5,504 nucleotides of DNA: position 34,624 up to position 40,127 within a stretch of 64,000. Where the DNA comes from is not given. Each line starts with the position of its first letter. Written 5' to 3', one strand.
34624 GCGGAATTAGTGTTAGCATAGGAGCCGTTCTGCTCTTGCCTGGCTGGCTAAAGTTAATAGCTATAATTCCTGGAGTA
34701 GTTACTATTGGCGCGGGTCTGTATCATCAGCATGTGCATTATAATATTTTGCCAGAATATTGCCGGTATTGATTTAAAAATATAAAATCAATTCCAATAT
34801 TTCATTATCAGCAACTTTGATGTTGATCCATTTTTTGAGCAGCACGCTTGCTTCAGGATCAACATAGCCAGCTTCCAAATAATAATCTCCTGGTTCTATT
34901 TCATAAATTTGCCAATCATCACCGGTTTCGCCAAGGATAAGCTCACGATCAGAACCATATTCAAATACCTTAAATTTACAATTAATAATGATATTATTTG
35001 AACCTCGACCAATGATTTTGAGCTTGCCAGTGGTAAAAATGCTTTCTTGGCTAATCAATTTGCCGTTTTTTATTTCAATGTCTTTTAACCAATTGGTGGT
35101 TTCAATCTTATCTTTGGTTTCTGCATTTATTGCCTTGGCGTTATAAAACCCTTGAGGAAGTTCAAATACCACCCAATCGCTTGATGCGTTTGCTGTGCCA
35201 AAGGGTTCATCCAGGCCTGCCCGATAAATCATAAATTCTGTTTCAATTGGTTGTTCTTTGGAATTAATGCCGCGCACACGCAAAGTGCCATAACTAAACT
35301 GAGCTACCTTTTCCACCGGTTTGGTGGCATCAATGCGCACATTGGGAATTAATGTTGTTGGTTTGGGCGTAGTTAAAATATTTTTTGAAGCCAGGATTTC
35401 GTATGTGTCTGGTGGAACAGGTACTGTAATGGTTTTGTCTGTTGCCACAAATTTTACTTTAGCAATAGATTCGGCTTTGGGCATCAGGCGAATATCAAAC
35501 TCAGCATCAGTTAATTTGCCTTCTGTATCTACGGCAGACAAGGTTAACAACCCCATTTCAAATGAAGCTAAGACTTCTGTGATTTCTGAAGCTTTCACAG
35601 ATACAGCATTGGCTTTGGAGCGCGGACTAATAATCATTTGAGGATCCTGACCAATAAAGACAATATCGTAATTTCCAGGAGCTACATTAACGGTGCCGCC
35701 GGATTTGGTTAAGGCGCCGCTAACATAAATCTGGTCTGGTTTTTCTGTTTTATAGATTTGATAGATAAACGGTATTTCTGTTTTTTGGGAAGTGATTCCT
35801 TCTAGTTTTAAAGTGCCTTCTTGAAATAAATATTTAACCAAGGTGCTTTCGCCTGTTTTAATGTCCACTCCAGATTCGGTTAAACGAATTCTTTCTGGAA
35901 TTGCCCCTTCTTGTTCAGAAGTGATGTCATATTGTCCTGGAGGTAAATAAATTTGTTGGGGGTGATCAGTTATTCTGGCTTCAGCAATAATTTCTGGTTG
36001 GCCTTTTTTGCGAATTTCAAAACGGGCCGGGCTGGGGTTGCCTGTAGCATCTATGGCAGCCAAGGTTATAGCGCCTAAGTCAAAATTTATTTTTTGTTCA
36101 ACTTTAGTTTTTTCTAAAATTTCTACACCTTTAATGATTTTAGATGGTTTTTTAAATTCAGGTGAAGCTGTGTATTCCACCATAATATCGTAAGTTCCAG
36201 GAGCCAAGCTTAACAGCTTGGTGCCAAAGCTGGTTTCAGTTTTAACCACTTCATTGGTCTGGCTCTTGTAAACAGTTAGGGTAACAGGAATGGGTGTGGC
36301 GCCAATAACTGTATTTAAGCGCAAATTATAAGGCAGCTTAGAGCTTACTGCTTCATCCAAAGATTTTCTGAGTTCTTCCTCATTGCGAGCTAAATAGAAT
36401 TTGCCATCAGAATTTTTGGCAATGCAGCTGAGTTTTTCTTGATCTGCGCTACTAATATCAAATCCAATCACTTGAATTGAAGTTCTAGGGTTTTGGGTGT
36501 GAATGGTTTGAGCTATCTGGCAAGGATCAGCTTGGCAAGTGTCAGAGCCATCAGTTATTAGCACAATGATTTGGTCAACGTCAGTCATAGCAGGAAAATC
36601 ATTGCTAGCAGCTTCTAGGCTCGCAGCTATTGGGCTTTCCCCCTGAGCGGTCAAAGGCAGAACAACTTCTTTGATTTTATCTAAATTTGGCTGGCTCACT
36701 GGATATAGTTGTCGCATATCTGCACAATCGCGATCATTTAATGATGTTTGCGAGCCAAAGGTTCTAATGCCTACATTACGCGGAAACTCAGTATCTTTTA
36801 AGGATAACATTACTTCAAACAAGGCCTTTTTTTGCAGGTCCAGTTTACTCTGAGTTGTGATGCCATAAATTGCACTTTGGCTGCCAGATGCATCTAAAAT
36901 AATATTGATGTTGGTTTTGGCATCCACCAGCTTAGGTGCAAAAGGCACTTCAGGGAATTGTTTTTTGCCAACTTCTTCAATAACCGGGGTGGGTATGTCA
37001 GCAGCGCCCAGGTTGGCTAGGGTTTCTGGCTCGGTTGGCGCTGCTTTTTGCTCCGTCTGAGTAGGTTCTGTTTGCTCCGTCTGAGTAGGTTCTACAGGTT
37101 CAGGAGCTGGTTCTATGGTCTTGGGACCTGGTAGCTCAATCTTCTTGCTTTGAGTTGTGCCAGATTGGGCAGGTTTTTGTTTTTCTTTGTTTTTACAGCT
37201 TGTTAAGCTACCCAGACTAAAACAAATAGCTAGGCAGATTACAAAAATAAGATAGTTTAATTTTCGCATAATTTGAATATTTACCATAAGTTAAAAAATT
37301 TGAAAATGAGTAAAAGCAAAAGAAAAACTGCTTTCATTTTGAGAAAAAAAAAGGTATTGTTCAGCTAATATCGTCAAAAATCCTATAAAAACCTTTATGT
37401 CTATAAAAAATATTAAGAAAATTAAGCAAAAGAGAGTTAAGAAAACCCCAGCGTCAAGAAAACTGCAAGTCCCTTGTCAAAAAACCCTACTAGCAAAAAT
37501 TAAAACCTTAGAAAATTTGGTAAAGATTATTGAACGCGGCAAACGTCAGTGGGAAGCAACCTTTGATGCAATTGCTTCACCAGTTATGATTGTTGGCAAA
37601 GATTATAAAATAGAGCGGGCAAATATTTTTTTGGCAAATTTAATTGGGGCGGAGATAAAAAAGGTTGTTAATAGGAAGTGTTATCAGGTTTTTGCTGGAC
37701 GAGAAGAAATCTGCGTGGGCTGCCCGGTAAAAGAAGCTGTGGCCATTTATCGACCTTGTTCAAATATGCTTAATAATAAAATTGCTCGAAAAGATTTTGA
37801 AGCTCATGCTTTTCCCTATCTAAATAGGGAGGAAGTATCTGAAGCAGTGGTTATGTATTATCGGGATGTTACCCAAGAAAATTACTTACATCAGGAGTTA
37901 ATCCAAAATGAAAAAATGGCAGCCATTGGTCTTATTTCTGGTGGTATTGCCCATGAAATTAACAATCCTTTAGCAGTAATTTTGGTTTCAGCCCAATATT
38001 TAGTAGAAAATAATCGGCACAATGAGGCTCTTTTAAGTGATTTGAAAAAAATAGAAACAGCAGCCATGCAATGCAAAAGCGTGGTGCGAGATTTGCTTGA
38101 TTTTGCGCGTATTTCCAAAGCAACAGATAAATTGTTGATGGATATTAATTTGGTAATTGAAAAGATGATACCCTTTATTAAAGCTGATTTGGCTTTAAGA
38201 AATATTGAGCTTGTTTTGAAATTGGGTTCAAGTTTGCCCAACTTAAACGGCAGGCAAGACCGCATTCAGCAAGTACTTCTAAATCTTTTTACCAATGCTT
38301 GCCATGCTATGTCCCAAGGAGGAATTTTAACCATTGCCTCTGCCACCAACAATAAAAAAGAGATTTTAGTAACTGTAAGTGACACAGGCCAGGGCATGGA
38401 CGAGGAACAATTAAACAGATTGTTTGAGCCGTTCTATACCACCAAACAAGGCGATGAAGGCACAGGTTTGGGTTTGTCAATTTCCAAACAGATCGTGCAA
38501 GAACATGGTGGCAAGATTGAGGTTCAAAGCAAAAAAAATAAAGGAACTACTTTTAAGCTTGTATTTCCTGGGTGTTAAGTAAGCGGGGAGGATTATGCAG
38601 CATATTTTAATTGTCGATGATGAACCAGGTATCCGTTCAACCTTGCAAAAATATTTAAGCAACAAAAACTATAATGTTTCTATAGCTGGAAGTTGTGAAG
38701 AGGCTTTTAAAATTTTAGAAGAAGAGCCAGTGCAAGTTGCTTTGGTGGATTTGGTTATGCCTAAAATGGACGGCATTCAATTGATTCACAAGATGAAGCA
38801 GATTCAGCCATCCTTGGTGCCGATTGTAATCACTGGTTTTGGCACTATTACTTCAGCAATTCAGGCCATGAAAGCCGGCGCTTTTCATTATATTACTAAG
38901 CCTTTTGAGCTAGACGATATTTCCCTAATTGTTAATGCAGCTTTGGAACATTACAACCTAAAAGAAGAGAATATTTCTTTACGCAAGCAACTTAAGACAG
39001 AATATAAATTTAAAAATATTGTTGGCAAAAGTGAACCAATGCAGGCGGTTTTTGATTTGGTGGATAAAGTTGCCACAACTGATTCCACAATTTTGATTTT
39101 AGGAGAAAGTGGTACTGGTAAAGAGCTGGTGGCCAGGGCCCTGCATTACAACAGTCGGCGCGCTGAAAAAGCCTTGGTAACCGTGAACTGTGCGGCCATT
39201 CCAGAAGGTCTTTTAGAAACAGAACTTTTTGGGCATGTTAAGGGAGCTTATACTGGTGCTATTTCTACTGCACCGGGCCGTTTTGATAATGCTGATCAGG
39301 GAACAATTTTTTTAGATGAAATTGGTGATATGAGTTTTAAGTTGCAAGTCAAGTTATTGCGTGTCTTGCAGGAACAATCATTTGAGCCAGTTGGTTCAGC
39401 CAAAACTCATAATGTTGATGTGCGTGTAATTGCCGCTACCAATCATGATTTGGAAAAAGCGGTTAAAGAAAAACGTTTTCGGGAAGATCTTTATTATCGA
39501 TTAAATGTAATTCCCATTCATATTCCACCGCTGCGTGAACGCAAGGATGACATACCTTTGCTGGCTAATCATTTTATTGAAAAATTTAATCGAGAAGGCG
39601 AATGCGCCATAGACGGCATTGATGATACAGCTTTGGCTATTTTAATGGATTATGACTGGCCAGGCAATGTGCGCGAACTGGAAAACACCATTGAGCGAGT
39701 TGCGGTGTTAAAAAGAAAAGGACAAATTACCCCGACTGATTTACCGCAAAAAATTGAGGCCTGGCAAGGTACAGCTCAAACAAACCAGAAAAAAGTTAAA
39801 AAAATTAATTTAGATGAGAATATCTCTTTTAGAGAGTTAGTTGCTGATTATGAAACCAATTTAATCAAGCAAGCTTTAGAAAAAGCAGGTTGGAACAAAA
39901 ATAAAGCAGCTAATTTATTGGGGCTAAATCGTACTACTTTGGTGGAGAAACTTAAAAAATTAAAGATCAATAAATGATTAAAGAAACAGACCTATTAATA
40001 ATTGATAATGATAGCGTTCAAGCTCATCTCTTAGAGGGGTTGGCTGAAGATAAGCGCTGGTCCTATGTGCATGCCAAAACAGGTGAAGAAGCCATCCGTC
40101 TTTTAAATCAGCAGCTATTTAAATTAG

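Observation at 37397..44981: Histidine kinase plus three tandem sigma-54 activators, fused to a sigma-factor-less partner-switching module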

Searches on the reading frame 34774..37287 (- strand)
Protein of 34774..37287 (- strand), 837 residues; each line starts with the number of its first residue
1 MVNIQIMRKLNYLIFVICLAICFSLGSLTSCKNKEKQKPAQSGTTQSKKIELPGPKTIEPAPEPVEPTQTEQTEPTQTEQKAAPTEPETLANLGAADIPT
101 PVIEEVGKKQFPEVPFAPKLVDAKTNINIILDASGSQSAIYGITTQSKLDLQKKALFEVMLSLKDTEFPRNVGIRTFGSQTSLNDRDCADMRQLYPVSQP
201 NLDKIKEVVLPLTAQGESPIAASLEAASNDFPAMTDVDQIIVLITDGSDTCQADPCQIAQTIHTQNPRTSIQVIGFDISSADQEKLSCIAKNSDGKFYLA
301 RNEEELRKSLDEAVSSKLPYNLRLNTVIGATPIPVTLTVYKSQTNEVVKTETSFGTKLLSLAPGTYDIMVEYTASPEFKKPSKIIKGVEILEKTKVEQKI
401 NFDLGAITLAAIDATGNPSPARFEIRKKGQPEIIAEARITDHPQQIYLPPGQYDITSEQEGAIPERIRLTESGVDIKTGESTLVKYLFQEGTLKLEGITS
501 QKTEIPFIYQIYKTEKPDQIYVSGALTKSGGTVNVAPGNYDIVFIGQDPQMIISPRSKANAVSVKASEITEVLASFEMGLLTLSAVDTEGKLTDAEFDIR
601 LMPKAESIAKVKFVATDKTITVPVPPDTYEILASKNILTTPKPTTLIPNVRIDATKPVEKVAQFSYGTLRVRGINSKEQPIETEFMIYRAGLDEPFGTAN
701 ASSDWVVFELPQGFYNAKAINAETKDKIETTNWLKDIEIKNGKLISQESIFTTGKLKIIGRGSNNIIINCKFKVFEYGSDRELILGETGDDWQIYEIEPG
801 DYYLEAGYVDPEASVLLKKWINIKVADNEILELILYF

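Call 3: search_protein_families(library=pfam, proteins=[window:34774-37287:-], max_evalue=0.01)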
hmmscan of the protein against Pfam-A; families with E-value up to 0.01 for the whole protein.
window:34774-37287:- (837 aa): 2 families
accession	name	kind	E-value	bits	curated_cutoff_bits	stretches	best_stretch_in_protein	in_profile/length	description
PF00092.34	VWA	-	3e-08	34.5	23.8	1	126-308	1-170/174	von Willebrand factor type A domain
PF13519.12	VWA_2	-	4.5e-05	24.5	27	1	129-247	3-106/107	von Willebrand factor type A domain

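Call 8: search_protein_families(library=ncbifam, proteins=[window:34774-37287:-], max_evalue=0.00001)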
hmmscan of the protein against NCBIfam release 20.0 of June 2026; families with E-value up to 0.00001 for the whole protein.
window:34774-37287:- (837 aa): 0 families

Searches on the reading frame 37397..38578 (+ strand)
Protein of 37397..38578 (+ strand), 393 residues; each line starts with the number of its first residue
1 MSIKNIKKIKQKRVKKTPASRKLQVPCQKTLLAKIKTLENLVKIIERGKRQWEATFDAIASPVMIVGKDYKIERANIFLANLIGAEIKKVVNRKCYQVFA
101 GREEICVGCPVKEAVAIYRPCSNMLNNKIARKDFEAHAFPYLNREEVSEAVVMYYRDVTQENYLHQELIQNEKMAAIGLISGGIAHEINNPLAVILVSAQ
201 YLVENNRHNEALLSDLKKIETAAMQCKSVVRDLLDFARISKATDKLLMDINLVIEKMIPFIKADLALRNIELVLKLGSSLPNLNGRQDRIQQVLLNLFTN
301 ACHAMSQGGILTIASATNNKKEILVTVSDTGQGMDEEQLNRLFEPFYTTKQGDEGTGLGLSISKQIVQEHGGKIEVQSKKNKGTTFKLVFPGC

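Call 3: search_protein_families(library=pfam, proteins=[window:37397-38578:+], max_evalue=0.01)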
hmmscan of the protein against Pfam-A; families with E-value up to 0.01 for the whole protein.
window:37397-38578:+ (393 aa): 6 families
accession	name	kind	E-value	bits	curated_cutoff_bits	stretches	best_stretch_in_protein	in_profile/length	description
PF02518.31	HATPase_c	-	7.9e-29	100.8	26.4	1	286-391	2-108/111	Histidine kinase-, DNA gyrase B-, and HSP90-like ATPase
PF00512.31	HisKA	-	5.7e-11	42.7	26.9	1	183-240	8-64/66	His Kinase A (phospho-acceptor) domain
PF14501.12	HATPase_c_5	-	4.6e-05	23.7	22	1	290-381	6-93/102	GHKL domain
PF13581.12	HATPase_c_2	-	0.00063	20.2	27.4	1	295-389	41-126/127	Histidine kinase-like ATPase domain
PF13589.12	HATPase_c_3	-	0.0023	18.4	25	1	291-351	4-62/137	Histidine kinase-, DNA gyrase B-, and HSP90-like ATPase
PF08448.16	PAS_4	-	0.006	17.2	23.1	0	56-161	1-108/110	PAS fold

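Call 8: search_protein_families(library=ncbifam, proteins=[window:37397-38578:+], max_evalue=0.00001)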
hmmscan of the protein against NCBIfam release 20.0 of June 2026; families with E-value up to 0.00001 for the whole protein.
window:37397-38578:+ (393 aa): 80 families (the best 25 are shown)
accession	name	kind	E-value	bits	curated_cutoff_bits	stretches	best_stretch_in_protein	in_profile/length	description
NF008468.0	PRK11360.1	equivalog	6.3e-63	213.1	646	1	38-391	256-607/616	two-component system sensor histidine kinase AtoS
NF052574.1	HisKinEspCMyxo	equivalog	4.5e-54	183.9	1200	1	75-392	313-637/785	serine histidine kinase EspC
NF007688.0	PRK10364.1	equivalog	4.4e-53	180.7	479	1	153-391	214-450/460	two-component system sensor histidine kinase ZraS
NF010411.0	PRK13837.1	equivalog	2.9e-48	164.5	647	1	152-391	425-674/828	two-component system VirA-like sensor kinase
NF047497.1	HK_LIC_12097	equivalog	1.6e-46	158.8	500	1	45-391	6-365/367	LIC_12097 family sensor histidine kinase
NF046044.1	PnpS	equivalog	1.9e-46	158.9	400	1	26-391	31-390/390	two-component system histidine kinase PnpS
NF046020.1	HisKinCckABruc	equivalog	3.1e-46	157.7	1000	1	143-391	446-706/868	cell cycle histidine kinase CckA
NF038348.1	T2SS_HK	subfamily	2.6e-41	141.7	450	2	222-391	407-572/574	histidine kinase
NF052573.1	HisKinEspAMyxo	equivalog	1.4e-40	139.1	1400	1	135-389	342-608/755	serine histidine kinase EspA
NF046026.1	HisKinCckACaul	equivalog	3.2e-38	131.3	1000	1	146-391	271-531/678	cell cycle histidine kinase CckA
TIGR02966.1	phoR_proteo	equivalog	2.3e-37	128.8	334.2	1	49-390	5-333/333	phosphate regulon sensor histidine kinase PhoR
NF053867.1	SprKinKinDBac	equivalog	1.1e-35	123.1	775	1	166-391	273-496/500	sporulation kinase KinD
NF047466.1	hybrid_RR_LvrB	exception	5.6e-35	121.2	500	1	159-391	133-375/377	hybrid histidine kinase/response regulator LvrB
NF010076.0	PRK13557.1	subfamily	8.3e-35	120.2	631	1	157-391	143-393/540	histidine kinase famiy protein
NF041777.1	sens_FixL_Rhizob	equivalog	2.6e-34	118.7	850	1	162-391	247-480/485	sensor protein FixL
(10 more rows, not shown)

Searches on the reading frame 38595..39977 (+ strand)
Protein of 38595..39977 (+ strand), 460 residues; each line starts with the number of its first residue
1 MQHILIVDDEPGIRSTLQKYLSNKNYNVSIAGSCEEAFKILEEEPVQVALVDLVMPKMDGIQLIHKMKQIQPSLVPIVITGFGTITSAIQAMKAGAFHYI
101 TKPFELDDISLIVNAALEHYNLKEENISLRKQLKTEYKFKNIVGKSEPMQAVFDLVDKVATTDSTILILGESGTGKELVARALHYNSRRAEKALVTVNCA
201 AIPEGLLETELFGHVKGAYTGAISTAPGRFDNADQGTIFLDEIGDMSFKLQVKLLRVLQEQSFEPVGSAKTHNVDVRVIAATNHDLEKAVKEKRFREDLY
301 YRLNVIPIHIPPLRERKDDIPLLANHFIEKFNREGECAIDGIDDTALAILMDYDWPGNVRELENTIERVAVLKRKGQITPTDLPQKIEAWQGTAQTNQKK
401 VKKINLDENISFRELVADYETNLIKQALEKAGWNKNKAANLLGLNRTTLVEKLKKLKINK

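Call 3: search_protein_families(library=pfam, proteins=[window:38595-39977:+], max_evalue=0.01)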
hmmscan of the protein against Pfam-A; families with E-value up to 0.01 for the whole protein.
window:38595-39977:+ (460 aa): 14 families
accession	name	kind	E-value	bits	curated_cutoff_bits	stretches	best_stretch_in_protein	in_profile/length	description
PF00158.32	Sigma54_activat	-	1.3e-72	243.4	20.2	1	142-309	1-168/168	Sigma-54 interaction domain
PF25601.1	AAA_lid_14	-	3.4e-30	104.1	27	1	314-398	1-85/87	AAA+ ATPase lid domain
PF00072.30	Response_reg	-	1.5e-27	96.4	30.2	1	4-111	1-108/111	Response regulator receiver domain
PF14532.12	Sigma54_activ_2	-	5.2e-22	79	25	1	143-313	1-138/138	Sigma-54 interaction domain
PF02954.25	HTH_8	-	3.4e-15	55.9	22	1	417-456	3-42/42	Bacterial regulatory protein, Fis family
PF07728.20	AAA_5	-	4.2e-06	27.2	22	1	166-286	2-125/139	AAA domain (dynein-related subfamily)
PF18024.7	HTH_50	-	7.3e-06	26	27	1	410-459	2-50/50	Helix-turn-helix domain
PF00493.29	MCM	-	5.8e-05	22.8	23.3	1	161-297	55-186/224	MCM P-loop domain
PF07724.20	AAA_2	-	6.5e-05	23.5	27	1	164-295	4-136/166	AAA domain (Cdc48 subfamily)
PF13191.12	AAA_16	-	0.00022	22.2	32.6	1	142-217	2-84/167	AAA ATPase domain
PF00004.35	AAA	-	0.00032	21.6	21.2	1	166-299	1-127/131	ATPase family associated with various cellular activities (AAA)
PF20720.3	nSTAND3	-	0.0013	18.8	27.2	0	154-197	8-51/155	Novel STAND NTPase 3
PF01078.27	Mg_chelatase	-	0.0018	18.1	20.3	0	160-261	19-133/207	Magnesium chelatase, subunit ChlI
PF21714.3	KaiA_N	-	0.0095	16.5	27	0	6-117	5-117/125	Circadian clock protein KaiA, N-terminal domain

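Call 8: search_protein_families(library=ncbifam, proteins=[window:38595-39977:+], max_evalue=0.00001)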
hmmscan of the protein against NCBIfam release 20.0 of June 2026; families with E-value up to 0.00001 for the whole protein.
window:38595-39977:+ (460 aa): 107 families (the best 25 are shown)
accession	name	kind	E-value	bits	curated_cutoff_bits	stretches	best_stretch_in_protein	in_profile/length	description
NF008469.0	PRK11361.1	equivalog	1.8e-150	501.7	714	1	2-459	5-457/461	acetoacetate metabolism transcriptional regulator AtoC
TIGR01818.1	ntrC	equivalog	1.6e-139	465.7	558.6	1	4-456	1-463/463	nitrogen regulation protein NR(I)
TIGR02915.1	PEP_resp_reg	equivalog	2.1e-128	429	502.6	1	4-458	1-444/445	PEP-CTERM-box response regulator transcription factor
TIGR01817.1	nifA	equivalog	2.3e-121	406.2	528.85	1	112-458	170-529/534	nif-specific transcriptional activator NifA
NF051870.1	NAssimRespRegNtrX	equivalog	1.4e-120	403.3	600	1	1-457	1-451/452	nitrogen assimilation response regulator NtrX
NF007689.0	PRK10365.1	equivalog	2.9e-120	402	760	1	3-454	7-440/441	sigma-54-dependent response regulator transcription factor ZraR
NF041552.1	TF_PrdR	equivalog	9.2e-116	387.4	795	1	129-455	254-575/577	sigma-54 dependent transcriptional regulator PrdR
NF041946.1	LuxO_transreg_Vib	equivalog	2.1e-115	386.2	800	1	7-456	2-460/463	quorum-sensing sigma-54 dependent transcriptional regulator LuxO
NF003451.0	PRK05022.1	equivalog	3.1e-112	375.9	476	1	89-459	132-511/512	nitric oxide reductase transcriptional regulator NorR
NF008176.1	PRK10923.1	equivalog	7.1e-112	374.4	620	1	3-458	5-468/469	nitrogen regulation protein NR(I)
NF011695.0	PRK15115.1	equivalog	5.4e-110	368.2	763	1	3-454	8-434/445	two-component system response regulator GlrR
NF038308.1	RNA_repair_RtcR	equivalog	3.7e-106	356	650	1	86-455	124-515/530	RNA repair transcriptional activator RtcR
NF011958.0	PRK15429.1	equivalog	1.3e-103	347.9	830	1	121-460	359-688/692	formate hydrogenlyase transcriptional activator FlhA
NF050807.1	TransRegFlbDCaul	equivalog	2.3e-101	339.9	750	1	15-456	14-438/454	sigma-54-dependent transcriptional regulator FlbD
NF049963.1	RespRegFlgRCampy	domain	5.9e-100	335.1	750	1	4-457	3-428/429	fla regulon two-component system response regulator FlgR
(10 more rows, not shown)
